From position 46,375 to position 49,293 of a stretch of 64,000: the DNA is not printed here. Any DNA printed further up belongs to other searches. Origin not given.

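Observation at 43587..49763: Possible nuclear-envelope / membrane-shaping gene neighbourhood: two FG-nucleoporin candidates followed by two reticulon-like hairpin proteins around a beta-propeller-like protein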

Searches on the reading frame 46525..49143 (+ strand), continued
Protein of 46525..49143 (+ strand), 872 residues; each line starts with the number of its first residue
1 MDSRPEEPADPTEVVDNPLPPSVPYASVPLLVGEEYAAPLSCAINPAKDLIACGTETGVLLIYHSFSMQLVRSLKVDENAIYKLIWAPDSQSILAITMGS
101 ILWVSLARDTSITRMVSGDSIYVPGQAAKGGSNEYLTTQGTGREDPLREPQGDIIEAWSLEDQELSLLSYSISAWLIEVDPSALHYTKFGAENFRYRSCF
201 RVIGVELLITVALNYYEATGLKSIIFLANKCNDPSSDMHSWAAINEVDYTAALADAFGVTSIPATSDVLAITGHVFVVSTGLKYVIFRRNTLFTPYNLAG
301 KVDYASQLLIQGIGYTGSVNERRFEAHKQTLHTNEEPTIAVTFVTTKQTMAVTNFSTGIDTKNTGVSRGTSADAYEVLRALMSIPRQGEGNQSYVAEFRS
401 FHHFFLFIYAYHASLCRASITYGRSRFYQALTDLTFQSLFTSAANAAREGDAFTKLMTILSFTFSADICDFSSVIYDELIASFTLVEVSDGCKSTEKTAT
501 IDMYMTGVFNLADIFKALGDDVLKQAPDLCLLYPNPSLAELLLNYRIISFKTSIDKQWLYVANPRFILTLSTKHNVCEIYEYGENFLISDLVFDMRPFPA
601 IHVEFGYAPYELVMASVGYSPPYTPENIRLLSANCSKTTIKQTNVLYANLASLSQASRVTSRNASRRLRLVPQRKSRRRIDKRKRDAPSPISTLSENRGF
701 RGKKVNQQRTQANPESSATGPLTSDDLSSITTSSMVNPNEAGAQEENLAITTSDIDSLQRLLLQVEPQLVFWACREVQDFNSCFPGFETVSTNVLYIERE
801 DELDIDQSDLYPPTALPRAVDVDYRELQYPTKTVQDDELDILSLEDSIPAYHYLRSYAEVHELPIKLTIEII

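Call 37: predict_structure(alignment_id=A1)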
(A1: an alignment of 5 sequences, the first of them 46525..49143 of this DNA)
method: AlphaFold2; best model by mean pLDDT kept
length: 872 residues; sequences in the alignment: 5
mean_pLDDT: 28.5   pTM: 0.22
mean pLDDT of the five models: 28.5, 26.7, 25.6, 25.3, 24.6
residues with pLDDT >= 90: 0; 70-90: 0; 50-70: 0; < 50: 872
segments of 3 or more residues with pLDDT < 50: 1-872
pLDDT, mean of each block of 10 residues (from residue 1): 28 29 23 28 31 29 29 32 34 35 35 28 28 28 30 32 26 25 27 24 27 30 30 31 33 37 35 36 33 25 25 26 24 21 23 26 26 29 28 26 33 29 29 33 33 31 22 25 27 31 27 32 33 30 29 29 31 30 25 23 21 21 27 32 31 29 28 27 29 26 28 25 25 28 31 33 25 24 27 24 35 28 27 28 29 25 26 26
secondary structure, 60 per line:
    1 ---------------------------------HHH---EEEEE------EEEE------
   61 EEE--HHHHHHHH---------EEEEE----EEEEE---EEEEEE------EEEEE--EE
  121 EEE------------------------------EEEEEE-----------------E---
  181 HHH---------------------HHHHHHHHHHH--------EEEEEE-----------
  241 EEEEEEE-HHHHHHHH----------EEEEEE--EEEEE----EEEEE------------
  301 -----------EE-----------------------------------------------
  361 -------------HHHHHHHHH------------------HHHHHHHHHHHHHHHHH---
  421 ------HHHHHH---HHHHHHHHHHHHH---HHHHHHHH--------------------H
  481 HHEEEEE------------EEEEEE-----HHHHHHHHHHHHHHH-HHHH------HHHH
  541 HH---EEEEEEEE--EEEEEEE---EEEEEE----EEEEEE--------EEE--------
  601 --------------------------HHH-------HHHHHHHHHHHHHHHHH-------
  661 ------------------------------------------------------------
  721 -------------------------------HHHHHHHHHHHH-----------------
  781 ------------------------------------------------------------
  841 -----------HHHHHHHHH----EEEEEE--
elements in order (helices of 4 or more, strands of 3 or more residues): E40-44 E51-54 E61-63 H66-73 E83-87 E92-96 E100-105 E112-116 E119-123 E154-159 H205-215 E224-229 E241-247 H249-256 E267-272 E275-279 E284-288 H374-382 H401-417 H427-432 H436-448 H452-459 E483-487 E500-505 H511-525 H527-530 H537-542 E546-553 E556-562 E566-571 E576-581 E590-592 H637-653 H752-763 H852-860 E865-870

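Call 86: search_protein_families(library=pfam, proteins=[L001:8927-9853:+], max_evalue=0.001)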
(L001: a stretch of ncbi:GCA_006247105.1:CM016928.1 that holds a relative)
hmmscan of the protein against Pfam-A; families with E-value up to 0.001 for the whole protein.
L001:8927-9853:+ (308 aa): 1 family
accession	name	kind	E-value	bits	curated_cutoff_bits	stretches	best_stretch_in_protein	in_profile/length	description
PF04193.19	PQ-loop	-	1.9e-21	76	22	2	33-89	2-58/61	PQ loop repeat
